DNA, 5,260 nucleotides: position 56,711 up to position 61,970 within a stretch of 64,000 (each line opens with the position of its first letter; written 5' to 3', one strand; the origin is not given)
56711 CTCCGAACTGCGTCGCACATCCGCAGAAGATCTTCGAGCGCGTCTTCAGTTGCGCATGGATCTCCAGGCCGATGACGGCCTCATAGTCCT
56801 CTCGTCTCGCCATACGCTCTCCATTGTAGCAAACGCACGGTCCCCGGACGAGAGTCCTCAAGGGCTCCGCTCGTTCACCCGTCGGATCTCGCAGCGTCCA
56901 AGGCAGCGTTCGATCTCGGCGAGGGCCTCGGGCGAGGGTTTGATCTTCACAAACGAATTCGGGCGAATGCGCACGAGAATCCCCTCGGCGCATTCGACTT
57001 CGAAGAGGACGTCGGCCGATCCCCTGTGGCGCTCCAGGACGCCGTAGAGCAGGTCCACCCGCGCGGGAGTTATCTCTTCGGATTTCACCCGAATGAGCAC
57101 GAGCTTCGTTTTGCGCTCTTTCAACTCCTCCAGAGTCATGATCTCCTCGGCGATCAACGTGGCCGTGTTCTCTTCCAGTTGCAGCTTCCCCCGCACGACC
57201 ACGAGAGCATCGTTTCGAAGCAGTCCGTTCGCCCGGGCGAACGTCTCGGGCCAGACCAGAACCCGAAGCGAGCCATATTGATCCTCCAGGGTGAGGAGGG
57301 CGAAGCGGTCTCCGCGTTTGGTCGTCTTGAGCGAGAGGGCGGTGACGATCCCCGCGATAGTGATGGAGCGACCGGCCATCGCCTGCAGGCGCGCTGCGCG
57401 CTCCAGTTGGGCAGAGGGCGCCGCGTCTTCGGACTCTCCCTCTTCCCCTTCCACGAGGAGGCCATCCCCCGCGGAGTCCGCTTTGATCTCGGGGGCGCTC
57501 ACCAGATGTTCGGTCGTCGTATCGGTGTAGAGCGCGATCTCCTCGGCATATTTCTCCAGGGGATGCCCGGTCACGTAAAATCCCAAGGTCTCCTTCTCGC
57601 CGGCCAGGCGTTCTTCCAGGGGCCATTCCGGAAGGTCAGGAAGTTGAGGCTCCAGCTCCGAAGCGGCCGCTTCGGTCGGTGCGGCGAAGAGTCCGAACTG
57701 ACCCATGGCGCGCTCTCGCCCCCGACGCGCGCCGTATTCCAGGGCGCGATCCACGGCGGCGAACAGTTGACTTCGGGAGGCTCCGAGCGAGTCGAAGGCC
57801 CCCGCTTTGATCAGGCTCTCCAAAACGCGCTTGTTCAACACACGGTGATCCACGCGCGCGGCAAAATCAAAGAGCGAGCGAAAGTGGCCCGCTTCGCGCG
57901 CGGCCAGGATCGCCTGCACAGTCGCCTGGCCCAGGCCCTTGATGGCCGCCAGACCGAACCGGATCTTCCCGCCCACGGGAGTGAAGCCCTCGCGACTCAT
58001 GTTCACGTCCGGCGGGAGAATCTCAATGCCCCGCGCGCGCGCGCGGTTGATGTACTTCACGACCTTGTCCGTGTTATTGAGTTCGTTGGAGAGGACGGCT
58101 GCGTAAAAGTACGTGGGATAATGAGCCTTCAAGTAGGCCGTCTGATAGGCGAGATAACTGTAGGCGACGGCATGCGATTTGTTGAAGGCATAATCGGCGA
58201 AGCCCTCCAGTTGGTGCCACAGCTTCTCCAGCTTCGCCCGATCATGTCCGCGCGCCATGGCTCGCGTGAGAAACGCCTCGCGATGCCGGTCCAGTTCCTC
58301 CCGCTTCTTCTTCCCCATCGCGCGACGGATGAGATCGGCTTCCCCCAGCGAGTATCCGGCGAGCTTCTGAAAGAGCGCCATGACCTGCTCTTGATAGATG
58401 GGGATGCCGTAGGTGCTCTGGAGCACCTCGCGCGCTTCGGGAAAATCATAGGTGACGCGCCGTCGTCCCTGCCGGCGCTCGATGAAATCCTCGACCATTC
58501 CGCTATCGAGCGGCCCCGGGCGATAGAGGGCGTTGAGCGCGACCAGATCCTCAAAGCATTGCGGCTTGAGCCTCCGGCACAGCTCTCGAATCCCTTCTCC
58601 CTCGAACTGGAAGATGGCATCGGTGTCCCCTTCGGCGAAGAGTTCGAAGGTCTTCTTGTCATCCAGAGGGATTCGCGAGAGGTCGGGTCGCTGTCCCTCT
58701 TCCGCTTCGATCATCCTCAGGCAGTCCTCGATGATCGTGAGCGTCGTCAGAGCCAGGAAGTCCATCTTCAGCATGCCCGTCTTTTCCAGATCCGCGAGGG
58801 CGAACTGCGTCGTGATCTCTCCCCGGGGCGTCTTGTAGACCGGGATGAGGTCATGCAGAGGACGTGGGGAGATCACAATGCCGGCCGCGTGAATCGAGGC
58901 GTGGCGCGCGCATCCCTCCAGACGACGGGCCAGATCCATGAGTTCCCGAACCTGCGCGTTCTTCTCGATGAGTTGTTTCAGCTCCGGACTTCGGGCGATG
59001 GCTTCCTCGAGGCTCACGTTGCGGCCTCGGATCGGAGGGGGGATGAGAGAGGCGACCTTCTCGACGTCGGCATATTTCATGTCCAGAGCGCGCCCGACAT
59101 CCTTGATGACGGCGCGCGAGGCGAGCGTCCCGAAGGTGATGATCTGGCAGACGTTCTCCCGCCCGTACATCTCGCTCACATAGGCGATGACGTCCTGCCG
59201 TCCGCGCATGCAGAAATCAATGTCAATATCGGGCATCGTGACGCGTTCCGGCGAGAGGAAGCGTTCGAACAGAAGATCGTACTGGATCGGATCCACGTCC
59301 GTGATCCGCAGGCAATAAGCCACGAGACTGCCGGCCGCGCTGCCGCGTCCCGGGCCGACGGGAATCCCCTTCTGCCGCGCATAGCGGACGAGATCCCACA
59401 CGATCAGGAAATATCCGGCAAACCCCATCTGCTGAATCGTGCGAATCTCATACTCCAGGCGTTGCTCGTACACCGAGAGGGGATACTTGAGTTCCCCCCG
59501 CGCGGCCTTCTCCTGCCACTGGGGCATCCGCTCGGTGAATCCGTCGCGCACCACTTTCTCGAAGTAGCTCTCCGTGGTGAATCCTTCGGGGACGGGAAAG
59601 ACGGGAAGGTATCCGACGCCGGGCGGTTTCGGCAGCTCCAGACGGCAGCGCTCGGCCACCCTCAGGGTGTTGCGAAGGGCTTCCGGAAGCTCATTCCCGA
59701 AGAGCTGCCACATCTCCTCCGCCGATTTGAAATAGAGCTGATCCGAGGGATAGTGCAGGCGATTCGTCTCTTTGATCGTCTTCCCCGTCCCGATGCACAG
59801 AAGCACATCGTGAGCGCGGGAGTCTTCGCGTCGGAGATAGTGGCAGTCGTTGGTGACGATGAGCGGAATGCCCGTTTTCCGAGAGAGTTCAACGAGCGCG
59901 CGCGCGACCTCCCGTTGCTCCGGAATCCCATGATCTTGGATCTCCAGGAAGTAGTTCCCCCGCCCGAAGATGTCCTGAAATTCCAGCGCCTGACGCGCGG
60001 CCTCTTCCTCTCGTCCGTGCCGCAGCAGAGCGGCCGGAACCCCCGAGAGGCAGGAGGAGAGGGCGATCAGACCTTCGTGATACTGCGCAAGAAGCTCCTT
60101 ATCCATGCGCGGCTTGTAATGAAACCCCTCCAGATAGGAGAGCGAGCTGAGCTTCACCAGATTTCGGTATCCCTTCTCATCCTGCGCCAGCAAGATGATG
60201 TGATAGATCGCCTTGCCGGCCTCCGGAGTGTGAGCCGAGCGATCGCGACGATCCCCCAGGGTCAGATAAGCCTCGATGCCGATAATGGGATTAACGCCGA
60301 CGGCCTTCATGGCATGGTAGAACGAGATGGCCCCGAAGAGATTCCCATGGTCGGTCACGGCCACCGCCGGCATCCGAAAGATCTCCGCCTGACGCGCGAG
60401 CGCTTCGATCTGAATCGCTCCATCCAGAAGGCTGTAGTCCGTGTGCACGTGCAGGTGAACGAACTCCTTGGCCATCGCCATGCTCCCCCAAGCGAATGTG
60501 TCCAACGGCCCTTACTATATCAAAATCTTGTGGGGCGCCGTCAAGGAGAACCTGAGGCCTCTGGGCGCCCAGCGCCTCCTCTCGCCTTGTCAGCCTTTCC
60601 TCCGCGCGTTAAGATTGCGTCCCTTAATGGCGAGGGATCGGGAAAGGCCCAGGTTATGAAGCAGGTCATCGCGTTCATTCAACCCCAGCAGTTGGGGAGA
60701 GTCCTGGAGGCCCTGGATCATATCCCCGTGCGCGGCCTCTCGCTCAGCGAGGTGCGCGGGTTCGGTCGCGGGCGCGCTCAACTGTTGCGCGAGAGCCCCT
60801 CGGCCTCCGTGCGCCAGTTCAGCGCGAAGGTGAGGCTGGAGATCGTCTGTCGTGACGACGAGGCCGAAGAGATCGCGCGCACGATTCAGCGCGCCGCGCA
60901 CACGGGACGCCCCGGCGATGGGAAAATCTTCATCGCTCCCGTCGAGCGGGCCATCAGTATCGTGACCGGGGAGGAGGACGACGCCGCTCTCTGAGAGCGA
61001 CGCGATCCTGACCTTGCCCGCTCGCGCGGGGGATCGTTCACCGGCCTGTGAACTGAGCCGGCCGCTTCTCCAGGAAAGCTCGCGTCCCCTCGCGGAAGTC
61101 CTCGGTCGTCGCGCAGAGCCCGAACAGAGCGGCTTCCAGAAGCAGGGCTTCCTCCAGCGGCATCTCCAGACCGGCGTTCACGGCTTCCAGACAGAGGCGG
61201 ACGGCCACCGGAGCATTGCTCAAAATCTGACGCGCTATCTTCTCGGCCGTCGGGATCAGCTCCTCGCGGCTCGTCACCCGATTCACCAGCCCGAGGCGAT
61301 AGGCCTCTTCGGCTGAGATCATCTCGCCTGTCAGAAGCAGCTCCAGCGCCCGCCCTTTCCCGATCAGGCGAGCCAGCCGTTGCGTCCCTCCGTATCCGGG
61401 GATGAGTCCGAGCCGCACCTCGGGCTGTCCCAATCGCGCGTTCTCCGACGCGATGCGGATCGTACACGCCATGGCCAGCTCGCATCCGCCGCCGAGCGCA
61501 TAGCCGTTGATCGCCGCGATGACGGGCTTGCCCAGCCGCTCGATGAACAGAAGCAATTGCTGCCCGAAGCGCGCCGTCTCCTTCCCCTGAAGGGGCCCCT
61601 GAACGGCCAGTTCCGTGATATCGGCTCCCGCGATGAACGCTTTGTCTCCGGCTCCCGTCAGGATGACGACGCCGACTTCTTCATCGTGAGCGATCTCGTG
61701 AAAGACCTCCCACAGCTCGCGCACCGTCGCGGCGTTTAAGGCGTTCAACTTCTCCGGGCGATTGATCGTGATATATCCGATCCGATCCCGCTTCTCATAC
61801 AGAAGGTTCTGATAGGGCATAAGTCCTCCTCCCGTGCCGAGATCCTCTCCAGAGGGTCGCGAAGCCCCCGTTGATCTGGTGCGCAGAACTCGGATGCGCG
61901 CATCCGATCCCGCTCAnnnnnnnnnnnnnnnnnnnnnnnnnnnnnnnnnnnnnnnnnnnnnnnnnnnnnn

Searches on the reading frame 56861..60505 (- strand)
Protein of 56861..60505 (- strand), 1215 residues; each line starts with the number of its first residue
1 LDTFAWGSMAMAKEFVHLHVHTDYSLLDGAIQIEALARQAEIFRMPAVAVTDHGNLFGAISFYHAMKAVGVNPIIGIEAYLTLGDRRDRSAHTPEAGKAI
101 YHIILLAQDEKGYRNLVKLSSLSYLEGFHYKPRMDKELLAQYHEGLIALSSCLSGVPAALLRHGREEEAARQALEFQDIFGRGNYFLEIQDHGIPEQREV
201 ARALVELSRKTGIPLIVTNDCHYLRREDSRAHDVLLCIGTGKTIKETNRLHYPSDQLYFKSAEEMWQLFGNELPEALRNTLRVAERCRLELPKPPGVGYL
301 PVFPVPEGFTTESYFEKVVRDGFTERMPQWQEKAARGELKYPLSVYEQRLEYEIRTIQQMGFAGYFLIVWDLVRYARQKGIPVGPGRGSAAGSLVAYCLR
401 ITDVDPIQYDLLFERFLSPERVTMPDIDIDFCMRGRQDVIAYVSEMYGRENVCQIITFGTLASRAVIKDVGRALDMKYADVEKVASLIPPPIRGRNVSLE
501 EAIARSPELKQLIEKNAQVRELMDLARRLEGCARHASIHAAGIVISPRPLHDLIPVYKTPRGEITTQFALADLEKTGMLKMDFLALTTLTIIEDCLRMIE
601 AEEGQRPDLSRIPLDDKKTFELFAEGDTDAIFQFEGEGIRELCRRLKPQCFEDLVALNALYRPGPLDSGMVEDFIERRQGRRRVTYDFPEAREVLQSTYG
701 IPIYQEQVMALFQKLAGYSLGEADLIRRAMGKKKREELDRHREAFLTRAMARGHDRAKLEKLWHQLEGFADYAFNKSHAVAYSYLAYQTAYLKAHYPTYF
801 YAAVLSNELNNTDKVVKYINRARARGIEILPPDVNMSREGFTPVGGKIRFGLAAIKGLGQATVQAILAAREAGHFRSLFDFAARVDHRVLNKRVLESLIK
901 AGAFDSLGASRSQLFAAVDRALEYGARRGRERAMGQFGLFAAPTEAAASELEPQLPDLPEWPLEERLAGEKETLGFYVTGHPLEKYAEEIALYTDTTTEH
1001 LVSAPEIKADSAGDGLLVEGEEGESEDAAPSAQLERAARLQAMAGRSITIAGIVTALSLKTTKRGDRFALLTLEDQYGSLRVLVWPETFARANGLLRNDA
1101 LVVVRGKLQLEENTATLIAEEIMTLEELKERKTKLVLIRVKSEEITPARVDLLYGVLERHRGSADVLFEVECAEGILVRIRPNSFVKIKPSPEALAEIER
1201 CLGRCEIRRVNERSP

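Call 52: search_protein_families(library=pfam, proteins=[window:56861-60505:-], max_evalue=0.00001)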
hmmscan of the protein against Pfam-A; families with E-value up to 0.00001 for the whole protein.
window:56861-60505:- (1215 aa): 5 families
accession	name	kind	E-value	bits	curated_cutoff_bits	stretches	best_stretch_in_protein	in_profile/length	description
PF07733.18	DNA_pol3_alpha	-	3.2e-100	335.5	23.9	1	314-585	2-260/260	Bacterial DNA polymerase III alpha NTPase domain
PF17657.6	DNA_pol3_finger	-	6.3e-63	211.5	22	1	588-752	1-165/166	Bacterial DNA polymerase III alpha subunit finger domain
PF02811.25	PHP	-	6.3e-54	183.2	26.4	1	17-192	1-164/164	PHP domain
PF14579.12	HHH_6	-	2.1e-33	114.8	25.6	1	826-914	1-90/90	Helix-hairpin-helix motif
PF01336.31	tRNA_anti-codon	-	1.1e-10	41.7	27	1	1048-1124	1-74/75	OB-fold nucleic acid binding domain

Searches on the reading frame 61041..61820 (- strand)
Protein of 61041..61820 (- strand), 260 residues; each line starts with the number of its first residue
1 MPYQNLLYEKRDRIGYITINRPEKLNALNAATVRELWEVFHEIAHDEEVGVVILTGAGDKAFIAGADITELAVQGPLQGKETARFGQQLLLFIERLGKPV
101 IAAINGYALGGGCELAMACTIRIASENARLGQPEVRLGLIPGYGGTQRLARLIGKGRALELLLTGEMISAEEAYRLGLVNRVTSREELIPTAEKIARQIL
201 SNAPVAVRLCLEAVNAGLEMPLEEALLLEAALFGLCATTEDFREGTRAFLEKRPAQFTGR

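Call 52: search_protein_families(library=pfam, proteins=[window:61041-61820:-], max_evalue=0.00001)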
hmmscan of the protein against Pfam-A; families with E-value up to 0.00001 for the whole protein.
window:61041-61820:- (260 aa): 2 families
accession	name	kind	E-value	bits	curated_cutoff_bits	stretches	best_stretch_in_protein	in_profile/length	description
PF00378.25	ECH_1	-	1.2e-73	248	27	1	11-259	3-250/251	Enoyl-CoA hydratase/isomerase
PF16113.10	ECH_2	-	2e-47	162.8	27.2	1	14-188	1-177/335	Enoyl-CoA hydratase/isomerase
